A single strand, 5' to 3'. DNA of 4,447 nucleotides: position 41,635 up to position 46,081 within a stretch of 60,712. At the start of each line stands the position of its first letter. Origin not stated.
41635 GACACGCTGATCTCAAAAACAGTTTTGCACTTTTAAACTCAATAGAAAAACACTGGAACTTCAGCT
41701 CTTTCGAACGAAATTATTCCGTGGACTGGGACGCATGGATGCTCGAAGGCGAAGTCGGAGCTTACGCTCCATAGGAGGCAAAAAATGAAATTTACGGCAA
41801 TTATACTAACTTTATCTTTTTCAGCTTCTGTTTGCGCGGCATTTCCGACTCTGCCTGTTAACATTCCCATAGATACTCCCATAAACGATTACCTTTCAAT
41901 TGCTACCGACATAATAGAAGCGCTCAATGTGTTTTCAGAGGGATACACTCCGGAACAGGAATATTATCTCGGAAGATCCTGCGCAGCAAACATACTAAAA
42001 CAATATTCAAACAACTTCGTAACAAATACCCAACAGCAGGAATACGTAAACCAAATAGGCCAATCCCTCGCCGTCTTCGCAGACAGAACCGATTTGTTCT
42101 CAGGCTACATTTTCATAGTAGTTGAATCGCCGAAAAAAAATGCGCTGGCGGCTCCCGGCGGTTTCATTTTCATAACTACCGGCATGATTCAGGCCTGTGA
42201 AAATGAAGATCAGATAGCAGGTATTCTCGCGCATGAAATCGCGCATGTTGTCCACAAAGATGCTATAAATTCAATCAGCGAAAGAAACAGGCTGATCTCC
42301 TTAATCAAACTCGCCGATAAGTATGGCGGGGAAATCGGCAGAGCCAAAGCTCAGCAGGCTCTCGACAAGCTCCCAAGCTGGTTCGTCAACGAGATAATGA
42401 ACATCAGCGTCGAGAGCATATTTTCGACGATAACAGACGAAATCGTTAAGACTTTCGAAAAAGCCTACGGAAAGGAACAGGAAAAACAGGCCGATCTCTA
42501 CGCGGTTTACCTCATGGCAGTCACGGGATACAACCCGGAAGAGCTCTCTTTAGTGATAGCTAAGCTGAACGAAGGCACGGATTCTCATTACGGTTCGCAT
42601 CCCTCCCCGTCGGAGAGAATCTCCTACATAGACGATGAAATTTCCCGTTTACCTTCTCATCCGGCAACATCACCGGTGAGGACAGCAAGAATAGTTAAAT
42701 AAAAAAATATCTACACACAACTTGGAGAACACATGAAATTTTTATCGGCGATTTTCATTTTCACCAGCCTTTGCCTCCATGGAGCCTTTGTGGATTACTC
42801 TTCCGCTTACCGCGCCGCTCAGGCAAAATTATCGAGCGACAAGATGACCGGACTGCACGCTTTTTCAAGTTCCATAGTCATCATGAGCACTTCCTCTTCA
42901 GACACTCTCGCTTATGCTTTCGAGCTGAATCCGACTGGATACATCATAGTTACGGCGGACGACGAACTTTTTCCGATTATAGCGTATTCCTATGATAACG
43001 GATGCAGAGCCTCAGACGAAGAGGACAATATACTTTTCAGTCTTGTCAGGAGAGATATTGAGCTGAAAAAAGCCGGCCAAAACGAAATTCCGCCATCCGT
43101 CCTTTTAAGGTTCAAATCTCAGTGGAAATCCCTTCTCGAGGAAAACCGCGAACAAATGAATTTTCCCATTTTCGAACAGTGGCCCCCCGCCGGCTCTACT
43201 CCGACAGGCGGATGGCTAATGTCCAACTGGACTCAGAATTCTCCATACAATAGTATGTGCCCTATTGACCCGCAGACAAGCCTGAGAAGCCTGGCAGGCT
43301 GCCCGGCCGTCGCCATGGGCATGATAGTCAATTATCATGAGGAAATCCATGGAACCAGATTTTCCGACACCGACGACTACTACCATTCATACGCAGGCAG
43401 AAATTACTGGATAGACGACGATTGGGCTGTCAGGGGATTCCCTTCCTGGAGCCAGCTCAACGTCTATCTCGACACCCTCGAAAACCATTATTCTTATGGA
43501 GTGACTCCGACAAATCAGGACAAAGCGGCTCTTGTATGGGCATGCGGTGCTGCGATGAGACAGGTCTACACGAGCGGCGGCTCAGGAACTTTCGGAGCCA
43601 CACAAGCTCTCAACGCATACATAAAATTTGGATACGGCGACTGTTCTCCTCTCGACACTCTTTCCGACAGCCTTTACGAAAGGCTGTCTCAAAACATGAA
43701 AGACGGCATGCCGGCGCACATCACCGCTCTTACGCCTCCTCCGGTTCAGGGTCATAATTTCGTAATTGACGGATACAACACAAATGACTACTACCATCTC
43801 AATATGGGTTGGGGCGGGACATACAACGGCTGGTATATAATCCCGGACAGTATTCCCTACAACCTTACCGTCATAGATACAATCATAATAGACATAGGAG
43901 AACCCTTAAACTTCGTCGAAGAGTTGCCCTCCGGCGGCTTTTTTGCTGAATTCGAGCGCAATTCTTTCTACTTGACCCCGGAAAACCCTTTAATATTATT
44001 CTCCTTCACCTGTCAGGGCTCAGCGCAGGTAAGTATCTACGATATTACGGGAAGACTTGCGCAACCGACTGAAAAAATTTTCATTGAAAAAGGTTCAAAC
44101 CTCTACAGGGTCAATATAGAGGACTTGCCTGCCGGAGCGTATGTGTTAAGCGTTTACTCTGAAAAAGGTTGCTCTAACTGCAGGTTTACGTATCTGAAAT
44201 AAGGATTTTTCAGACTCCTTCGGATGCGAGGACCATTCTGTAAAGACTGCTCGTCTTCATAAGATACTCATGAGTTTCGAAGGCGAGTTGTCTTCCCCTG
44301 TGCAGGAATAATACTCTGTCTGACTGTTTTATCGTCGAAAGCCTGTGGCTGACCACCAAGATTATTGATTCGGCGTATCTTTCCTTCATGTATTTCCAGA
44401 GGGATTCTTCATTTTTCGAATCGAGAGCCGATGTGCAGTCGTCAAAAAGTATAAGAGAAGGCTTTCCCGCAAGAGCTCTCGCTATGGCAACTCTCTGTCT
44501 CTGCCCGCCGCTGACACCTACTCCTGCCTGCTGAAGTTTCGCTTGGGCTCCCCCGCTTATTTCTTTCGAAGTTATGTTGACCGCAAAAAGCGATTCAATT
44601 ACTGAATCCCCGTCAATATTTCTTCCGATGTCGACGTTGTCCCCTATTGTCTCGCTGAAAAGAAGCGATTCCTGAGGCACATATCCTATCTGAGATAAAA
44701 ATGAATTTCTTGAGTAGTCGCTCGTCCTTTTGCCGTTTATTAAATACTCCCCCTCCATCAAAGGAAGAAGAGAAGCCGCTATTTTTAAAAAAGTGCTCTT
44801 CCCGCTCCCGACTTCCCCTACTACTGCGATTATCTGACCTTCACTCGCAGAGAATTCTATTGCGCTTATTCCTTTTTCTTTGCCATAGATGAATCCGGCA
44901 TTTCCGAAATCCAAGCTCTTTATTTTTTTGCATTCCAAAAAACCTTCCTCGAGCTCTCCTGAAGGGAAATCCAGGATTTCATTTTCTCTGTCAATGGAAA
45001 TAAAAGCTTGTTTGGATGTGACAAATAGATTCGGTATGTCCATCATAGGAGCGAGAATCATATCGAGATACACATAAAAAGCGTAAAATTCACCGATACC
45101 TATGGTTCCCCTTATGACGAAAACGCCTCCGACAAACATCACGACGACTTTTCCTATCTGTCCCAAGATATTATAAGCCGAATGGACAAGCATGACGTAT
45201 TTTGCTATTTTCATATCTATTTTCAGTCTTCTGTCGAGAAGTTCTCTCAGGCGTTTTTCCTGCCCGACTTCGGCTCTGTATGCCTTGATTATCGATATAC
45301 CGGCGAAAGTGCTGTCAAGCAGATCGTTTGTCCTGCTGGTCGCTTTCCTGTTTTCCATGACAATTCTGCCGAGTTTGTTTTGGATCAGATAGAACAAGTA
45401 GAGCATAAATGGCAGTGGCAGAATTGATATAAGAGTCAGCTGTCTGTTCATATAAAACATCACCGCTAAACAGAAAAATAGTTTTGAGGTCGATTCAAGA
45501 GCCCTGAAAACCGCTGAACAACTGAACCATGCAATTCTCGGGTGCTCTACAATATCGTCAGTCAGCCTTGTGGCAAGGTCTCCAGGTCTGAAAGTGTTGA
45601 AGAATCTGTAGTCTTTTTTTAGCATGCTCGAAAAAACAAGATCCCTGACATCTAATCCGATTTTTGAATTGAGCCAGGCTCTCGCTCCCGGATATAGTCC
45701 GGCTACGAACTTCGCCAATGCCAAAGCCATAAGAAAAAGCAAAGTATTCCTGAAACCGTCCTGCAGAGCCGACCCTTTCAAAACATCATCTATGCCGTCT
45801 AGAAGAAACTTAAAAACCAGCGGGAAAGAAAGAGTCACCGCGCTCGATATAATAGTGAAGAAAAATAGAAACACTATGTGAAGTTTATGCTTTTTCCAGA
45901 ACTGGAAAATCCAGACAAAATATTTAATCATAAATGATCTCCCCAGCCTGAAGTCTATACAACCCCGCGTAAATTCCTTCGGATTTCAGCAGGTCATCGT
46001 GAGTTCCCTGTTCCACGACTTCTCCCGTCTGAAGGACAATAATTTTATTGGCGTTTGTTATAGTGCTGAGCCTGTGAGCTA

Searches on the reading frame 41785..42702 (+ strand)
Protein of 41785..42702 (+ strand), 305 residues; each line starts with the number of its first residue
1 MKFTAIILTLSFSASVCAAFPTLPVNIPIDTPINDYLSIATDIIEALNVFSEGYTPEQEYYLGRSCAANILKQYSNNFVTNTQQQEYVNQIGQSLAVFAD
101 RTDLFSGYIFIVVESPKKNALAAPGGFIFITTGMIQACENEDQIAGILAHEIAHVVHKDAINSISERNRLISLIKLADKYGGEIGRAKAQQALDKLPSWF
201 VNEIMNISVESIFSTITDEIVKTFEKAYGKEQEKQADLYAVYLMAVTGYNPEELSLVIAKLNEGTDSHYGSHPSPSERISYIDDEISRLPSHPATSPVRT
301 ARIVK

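Call 89: search_protein_families(library=pfam, proteins=[window:41785-42702:+], max_evalue=0.00001)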
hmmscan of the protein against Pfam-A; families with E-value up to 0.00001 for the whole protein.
window:41785-42702:+ (305 aa): 1 family
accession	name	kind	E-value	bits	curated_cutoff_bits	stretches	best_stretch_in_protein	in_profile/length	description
PF01435.24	Peptidase_M48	-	4.4e-27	95.5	20.3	1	83-284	2-184/186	Peptidase family M48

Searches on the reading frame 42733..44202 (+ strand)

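Call 89: search_protein_families(library=pfam, proteins=[window:42733-44202:+], max_evalue=0.00001)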
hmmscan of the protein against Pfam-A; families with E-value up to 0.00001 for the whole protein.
window:42733-44202:+ (489 aa): 2 families
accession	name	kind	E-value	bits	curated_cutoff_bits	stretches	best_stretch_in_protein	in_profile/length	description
PF01640.23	Peptidase_C10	-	2.5e-29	103.4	26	1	166-368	1-194/194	Peptidase C10 family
PF13734.11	Inhibitor_I69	-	1.5e-06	29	25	1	20-90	4-77/98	Spi protease inhibitor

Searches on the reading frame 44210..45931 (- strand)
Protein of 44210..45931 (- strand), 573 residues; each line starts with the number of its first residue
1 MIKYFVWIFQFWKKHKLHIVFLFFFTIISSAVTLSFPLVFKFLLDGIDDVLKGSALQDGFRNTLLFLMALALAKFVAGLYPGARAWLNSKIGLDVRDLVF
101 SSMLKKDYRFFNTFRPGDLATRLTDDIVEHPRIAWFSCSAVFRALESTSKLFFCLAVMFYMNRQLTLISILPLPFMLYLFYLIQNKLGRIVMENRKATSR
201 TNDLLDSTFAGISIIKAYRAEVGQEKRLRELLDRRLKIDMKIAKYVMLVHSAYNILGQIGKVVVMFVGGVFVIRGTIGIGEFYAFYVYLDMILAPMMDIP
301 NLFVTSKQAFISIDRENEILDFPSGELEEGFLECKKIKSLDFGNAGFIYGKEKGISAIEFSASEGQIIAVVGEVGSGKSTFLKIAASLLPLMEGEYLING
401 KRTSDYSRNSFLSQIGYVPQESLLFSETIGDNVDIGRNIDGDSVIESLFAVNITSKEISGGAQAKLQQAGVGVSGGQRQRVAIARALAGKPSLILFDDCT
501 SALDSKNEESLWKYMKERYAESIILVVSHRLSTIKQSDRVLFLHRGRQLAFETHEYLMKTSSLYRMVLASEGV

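Call 89: search_protein_families(library=pfam, proteins=[window:44210-45931:-], max_evalue=0.00001)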
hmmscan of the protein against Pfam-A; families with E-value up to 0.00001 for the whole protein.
window:44210-45931:- (573 aa): 3 families
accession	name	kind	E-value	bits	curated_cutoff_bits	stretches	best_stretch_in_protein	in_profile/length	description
PF00664.28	ABC_membrane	-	1.6e-30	107.2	28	1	20-296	2-274/274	ABC transporter transmembrane region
PF00005.33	ABC_tran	-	1.7e-25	90.7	25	1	357-501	3-137/137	ABC transporter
PF02463.25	SMC_N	-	9.2e-10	38.7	40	1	392-541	107-209/220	RecF/RecN/SMC N terminal domain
